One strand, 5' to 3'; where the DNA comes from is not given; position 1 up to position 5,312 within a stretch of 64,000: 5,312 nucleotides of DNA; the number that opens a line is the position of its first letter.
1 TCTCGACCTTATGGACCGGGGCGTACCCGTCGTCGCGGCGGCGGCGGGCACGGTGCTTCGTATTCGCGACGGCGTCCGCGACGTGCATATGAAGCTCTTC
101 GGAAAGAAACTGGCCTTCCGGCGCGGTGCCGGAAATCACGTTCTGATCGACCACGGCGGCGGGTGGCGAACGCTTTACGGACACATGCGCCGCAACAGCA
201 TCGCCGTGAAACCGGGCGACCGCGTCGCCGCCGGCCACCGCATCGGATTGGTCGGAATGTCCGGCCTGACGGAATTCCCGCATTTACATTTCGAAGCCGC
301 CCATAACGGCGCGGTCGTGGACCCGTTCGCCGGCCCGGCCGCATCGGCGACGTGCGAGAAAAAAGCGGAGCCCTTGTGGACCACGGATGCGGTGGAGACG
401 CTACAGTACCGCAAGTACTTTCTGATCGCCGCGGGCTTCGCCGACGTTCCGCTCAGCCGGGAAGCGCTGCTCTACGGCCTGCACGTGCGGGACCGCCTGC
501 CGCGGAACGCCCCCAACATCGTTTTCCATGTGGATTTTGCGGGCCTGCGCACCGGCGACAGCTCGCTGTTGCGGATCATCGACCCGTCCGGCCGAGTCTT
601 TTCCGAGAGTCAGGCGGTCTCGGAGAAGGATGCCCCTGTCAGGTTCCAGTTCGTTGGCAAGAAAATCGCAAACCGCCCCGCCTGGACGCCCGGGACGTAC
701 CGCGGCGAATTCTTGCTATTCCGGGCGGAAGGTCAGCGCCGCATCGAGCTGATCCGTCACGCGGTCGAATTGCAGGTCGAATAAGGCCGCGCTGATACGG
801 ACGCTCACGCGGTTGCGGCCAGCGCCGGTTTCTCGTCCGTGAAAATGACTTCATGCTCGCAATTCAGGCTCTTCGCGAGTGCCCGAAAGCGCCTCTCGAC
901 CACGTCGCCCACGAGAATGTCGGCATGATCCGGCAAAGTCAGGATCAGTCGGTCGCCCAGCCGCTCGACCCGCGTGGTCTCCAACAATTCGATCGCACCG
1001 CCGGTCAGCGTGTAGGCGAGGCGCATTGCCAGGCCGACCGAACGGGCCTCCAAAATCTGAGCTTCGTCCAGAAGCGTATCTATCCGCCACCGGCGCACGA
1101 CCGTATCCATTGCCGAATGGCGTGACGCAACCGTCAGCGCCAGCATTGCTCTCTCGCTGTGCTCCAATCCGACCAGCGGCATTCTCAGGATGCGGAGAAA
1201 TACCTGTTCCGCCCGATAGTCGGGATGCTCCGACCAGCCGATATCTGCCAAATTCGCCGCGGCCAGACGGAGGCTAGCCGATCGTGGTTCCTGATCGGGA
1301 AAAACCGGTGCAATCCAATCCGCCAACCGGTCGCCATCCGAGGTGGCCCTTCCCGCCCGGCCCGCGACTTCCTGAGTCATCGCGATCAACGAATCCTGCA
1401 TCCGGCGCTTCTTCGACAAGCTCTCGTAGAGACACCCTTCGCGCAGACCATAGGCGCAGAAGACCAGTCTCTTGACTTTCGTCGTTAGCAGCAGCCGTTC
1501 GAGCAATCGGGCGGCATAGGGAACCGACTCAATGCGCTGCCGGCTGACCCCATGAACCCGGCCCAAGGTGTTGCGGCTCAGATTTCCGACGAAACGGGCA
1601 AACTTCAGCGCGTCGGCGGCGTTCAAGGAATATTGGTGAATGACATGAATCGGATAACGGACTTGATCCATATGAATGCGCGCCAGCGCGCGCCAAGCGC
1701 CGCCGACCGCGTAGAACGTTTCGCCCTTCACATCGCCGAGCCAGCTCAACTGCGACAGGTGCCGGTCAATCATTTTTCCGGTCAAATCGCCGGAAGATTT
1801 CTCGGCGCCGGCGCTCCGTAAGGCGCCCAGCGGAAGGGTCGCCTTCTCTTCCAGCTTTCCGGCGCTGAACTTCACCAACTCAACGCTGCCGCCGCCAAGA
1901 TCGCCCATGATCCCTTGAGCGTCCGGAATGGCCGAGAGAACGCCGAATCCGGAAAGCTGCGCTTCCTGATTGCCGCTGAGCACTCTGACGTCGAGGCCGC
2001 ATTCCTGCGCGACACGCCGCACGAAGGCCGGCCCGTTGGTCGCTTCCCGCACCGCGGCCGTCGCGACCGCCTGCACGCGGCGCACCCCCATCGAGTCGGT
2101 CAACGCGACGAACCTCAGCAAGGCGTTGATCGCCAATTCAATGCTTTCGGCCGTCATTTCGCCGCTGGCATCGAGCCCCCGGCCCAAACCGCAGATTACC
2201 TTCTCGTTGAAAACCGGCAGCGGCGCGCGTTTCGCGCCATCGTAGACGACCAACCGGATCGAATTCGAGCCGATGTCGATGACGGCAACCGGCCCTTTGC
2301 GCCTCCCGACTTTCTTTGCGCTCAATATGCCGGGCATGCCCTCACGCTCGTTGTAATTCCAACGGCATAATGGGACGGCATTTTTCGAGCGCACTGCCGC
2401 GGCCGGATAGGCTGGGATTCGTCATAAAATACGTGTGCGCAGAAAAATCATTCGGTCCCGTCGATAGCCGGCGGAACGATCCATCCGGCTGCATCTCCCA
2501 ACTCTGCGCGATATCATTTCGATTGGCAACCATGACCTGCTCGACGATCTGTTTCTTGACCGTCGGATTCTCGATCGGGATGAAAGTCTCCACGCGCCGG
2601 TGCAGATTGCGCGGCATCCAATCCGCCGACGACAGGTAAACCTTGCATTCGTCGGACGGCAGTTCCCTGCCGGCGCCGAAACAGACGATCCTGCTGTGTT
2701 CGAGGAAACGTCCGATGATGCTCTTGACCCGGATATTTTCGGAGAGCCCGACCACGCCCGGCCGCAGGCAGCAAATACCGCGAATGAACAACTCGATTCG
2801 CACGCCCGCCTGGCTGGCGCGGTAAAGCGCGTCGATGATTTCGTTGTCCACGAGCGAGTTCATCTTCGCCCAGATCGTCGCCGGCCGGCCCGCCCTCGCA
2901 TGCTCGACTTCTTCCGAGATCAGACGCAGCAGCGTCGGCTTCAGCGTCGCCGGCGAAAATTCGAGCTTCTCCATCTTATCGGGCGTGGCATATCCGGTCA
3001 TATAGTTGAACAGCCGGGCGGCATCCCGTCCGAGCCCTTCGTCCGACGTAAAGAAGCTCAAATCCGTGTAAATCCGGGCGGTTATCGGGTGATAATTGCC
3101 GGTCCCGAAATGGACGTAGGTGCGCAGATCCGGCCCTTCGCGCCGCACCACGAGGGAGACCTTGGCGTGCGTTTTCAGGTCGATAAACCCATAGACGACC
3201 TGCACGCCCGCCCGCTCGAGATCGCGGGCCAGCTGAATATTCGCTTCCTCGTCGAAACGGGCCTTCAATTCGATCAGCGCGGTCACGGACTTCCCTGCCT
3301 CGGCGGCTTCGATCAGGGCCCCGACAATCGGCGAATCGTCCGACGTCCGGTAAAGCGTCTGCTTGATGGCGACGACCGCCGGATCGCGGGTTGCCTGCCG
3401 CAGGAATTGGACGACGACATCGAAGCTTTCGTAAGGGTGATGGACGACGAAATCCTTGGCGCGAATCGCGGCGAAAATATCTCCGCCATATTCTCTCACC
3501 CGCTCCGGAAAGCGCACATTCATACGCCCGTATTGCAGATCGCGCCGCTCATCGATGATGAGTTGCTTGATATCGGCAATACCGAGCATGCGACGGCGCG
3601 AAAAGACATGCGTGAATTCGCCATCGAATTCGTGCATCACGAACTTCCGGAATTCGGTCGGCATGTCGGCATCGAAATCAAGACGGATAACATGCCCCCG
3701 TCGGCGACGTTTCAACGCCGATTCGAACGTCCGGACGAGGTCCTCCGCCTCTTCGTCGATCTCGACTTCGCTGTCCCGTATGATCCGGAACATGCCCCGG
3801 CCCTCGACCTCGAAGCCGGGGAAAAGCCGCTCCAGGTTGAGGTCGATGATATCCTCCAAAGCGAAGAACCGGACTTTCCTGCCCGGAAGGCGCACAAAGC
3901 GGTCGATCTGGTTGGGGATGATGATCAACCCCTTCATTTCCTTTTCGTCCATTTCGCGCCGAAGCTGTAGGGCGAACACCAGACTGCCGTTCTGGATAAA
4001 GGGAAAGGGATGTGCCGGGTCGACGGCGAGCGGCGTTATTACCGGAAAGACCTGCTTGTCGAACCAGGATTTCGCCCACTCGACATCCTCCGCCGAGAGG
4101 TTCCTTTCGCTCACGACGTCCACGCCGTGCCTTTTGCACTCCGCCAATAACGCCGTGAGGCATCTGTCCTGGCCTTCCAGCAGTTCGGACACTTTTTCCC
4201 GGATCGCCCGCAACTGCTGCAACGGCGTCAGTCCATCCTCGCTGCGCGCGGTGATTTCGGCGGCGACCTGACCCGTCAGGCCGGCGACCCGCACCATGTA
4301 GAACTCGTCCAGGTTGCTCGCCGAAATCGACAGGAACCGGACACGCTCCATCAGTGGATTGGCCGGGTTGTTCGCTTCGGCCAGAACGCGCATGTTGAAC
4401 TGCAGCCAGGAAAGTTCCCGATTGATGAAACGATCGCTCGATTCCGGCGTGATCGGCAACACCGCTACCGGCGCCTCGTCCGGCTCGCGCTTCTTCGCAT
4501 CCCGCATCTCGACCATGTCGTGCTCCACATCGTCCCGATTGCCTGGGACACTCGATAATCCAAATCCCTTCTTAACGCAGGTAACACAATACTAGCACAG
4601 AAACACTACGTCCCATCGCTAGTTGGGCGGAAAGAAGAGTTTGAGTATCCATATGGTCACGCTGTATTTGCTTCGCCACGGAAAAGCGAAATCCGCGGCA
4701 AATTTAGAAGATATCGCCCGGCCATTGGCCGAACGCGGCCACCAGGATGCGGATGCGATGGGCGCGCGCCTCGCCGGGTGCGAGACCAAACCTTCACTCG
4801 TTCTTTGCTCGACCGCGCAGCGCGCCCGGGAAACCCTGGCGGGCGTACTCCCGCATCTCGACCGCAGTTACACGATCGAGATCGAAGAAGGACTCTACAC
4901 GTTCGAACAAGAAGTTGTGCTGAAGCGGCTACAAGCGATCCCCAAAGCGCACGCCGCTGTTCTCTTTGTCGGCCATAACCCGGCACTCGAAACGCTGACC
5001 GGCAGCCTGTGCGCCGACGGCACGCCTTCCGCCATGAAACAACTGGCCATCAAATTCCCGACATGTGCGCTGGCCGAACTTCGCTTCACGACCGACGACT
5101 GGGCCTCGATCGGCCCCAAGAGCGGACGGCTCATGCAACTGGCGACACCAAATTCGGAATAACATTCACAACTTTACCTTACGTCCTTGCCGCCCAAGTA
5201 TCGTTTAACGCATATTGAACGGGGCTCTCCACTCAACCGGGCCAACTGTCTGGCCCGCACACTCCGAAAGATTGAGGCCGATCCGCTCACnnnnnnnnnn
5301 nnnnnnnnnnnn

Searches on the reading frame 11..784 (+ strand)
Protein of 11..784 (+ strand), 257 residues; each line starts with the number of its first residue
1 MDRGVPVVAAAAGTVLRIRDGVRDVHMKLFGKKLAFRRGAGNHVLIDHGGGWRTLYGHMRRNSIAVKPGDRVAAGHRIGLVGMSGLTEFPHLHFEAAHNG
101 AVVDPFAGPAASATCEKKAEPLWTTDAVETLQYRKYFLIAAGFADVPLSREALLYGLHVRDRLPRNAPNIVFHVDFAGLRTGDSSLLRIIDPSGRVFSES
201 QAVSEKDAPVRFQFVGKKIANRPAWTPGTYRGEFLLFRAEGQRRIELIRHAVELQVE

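Call 79: search_protein_families(library=pfam, proteins=[window:11-784:+], max_evalue=0.00001)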
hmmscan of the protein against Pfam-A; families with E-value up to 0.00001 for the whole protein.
window:11-784:+ (257 aa): 1 family
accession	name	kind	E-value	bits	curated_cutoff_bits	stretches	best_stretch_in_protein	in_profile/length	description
PF01551.29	Peptidase_M23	-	1.5e-21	76.8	28.7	1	2-105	11-96/96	Peptidase family M23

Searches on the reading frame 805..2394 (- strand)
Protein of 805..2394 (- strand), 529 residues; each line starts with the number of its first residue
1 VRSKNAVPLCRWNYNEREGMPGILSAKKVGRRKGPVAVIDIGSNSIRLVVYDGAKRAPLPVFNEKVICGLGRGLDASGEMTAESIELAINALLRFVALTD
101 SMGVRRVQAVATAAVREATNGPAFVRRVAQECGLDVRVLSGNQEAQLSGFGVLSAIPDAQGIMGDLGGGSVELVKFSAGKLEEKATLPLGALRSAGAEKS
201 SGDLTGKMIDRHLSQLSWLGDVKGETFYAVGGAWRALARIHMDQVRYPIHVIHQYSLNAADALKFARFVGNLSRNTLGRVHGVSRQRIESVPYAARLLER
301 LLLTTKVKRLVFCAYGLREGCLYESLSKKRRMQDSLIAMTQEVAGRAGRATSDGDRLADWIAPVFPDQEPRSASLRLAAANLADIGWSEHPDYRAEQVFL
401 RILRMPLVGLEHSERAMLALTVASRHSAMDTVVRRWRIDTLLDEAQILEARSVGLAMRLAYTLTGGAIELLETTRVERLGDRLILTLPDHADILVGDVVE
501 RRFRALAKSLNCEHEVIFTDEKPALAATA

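Call 37: search_protein_families(library=pfam, proteins=[window:805-2394:-], max_evalue=0.001)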
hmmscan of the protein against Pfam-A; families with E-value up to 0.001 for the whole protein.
window:805-2394:- (529 aa): 2 families
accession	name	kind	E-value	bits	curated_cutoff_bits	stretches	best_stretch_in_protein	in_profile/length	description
PF02541.22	Ppx-GppA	-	5.9e-44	151.1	27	1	50-328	2-284/285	Ppx/GppA phosphatase family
PF21697.3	Ppx_C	-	1.2e-15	58.6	27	1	337-508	2-178/187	Exopolyphosphatase, C-terminal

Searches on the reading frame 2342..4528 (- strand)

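Call 37: search_protein_families(library=pfam, proteins=[window:2342-4528:-], max_evalue=0.001)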
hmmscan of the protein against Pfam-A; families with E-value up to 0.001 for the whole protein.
window:2342-4528:- (728 aa): 5 families
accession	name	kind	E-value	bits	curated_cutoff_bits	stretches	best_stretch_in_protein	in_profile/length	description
PF17941.7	PP_kinase_C_1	-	1.8e-72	242.8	25.7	1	350-515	1-166/167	Polyphosphate kinase C-terminal domain 1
PF13090.12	PP_kinase_C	-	6.3e-60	202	25.8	1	524-690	3-163/172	Polyphosphate kinase C-terminal domain 2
PF02503.22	PP_kinase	-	4.1e-54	183.5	31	1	149-323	3-183/183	Polyphosphate kinase middle domain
PF13089.11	PP_kinase_N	-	5.5e-38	130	23.8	1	34-138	1-106/107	Polyphosphate kinase N-terminal domain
PF13091.12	PLDc_2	-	1.3e-08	35.2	27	0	393-509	17-130/132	PLD-like domain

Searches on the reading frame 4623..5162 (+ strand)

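Call 37: search_protein_families(library=pfam, proteins=[window:4623-5162:+], max_evalue=0.001)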
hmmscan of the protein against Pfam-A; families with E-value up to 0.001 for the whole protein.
window:4623-5162:+ (179 aa): 1 family
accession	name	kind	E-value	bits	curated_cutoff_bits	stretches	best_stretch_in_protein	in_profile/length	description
PF00300.27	His_Phos_1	-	5.9e-13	49.4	21.7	1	14-91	1-77/194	Histidine phosphatase superfamily (branch 1)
